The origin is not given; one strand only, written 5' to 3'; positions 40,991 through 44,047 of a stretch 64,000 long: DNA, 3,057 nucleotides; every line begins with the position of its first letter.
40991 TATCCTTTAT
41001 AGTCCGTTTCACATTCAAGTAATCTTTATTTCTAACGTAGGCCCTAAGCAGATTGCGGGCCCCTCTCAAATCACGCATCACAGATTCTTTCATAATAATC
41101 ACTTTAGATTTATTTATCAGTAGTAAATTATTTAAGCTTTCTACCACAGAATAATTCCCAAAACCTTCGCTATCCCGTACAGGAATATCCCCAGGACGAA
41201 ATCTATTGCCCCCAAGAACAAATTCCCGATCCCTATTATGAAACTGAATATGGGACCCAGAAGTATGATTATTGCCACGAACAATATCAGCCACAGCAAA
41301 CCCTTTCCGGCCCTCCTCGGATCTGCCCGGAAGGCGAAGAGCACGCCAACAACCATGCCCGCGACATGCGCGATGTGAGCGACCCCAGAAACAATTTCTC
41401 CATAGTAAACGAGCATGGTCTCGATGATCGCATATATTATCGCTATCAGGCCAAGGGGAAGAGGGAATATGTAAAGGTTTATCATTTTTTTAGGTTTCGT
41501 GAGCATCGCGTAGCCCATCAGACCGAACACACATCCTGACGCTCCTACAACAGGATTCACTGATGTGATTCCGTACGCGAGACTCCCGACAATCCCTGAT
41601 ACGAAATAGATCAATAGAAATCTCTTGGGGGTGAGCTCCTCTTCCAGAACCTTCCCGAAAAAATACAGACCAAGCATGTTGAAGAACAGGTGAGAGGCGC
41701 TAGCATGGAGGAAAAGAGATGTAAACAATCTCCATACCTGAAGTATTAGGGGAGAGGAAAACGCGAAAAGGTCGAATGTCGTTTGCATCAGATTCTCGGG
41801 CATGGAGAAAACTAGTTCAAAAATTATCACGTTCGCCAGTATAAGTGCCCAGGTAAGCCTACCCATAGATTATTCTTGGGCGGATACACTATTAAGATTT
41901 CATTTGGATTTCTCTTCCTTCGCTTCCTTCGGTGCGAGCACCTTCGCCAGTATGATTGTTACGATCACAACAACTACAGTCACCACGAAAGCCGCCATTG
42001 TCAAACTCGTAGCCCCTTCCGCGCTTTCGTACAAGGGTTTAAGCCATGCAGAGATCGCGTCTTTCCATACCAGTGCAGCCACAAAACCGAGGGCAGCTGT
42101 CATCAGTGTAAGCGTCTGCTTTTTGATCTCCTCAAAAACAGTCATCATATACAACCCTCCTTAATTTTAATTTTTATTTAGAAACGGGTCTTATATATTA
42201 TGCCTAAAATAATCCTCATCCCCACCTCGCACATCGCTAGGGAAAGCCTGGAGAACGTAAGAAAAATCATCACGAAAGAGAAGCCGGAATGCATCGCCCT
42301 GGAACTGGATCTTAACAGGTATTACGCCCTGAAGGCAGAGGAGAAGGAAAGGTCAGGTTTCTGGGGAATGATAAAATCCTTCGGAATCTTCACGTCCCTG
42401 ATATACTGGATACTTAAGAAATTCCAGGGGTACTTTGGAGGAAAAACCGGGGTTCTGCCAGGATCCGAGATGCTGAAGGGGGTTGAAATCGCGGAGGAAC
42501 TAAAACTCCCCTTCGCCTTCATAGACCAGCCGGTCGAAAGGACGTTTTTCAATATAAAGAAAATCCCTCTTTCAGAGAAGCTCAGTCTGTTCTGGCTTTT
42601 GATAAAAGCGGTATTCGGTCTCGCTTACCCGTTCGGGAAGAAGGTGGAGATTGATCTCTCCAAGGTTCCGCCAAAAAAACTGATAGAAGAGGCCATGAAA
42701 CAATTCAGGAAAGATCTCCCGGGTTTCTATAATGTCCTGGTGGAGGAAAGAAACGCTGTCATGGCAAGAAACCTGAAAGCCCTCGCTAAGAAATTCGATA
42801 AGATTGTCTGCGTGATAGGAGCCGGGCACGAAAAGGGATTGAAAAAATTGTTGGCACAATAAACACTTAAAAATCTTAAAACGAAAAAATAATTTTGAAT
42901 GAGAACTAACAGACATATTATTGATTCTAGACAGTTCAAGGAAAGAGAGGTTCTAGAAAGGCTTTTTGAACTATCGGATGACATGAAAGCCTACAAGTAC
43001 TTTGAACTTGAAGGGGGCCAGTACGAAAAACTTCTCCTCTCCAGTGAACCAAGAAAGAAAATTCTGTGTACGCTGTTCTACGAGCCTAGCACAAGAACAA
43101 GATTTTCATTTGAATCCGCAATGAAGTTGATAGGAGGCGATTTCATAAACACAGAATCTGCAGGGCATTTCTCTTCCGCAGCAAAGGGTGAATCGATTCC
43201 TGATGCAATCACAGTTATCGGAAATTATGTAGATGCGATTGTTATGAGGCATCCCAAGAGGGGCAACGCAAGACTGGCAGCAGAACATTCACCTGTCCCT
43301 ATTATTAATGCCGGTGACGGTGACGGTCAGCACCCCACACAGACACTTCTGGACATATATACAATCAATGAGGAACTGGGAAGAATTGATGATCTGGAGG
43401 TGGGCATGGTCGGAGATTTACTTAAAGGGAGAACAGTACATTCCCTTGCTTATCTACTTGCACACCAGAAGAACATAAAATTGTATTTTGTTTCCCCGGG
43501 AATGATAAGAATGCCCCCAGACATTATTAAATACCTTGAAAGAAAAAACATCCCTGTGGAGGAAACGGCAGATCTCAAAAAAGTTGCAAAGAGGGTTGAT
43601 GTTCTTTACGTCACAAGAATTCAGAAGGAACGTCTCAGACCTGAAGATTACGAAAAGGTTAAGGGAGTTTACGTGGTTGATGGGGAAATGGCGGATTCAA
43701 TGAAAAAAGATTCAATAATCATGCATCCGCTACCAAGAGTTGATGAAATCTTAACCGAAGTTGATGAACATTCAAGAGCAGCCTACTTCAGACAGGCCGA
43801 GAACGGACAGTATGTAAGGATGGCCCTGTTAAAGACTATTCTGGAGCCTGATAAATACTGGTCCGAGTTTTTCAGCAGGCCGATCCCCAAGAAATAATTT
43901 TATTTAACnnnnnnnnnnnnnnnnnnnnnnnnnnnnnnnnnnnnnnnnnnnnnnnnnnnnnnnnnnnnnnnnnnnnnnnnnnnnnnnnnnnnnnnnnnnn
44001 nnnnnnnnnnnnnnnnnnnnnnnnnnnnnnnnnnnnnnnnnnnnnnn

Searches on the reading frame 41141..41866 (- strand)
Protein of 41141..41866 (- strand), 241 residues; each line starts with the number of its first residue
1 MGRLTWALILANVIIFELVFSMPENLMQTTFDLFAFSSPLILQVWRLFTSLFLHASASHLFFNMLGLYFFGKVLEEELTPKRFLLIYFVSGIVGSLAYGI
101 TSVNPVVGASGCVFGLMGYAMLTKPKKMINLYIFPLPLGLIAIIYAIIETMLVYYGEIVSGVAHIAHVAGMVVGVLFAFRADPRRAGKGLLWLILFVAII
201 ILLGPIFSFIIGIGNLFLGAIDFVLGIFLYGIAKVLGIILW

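Call 27: search_protein_families(library=pfam, proteins=[window:41141-41866:-], max_evalue=0.00001)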
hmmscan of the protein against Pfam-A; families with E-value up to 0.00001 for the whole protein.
window:41141-41866:- (241 aa): 1 family
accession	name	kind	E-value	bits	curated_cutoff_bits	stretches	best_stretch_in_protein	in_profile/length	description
PF01694.28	Rhomboid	-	2.4e-33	115.8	22.6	1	43-179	3-138/143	Rhomboid domain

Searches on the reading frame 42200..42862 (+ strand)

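Call 27: search_protein_families(library=pfam, proteins=[window:42200-42862:+], max_evalue=0.00001)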
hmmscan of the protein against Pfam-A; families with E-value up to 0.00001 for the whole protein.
window:42200-42862:+ (220 aa): 1 family
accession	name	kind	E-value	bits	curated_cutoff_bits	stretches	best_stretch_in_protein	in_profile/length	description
PF01963.22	TraB_PrgY_gumN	-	5.8e-15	56.3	26.8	1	3-219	11-252/263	TraB/PrgY/gumN family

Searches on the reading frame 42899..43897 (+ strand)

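Call 27: search_protein_families(library=pfam, proteins=[window:42899-43897:+], max_evalue=0.00001)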
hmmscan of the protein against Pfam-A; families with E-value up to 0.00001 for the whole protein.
window:42899-43897:+ (332 aa): 2 families
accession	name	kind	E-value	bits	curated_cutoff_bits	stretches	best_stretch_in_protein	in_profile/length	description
PF02729.26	OTCace_N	-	3.4e-41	141.2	29.9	1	5-158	1-148/148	Aspartate/ornithine carbamoyltransferase, carbamoyl-P binding domain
PF00185.30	OTCace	-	2.2e-32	112.7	29.4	1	165-313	2-156/157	Aspartate/ornithine carbamoyltransferase, Asp/Orn binding domain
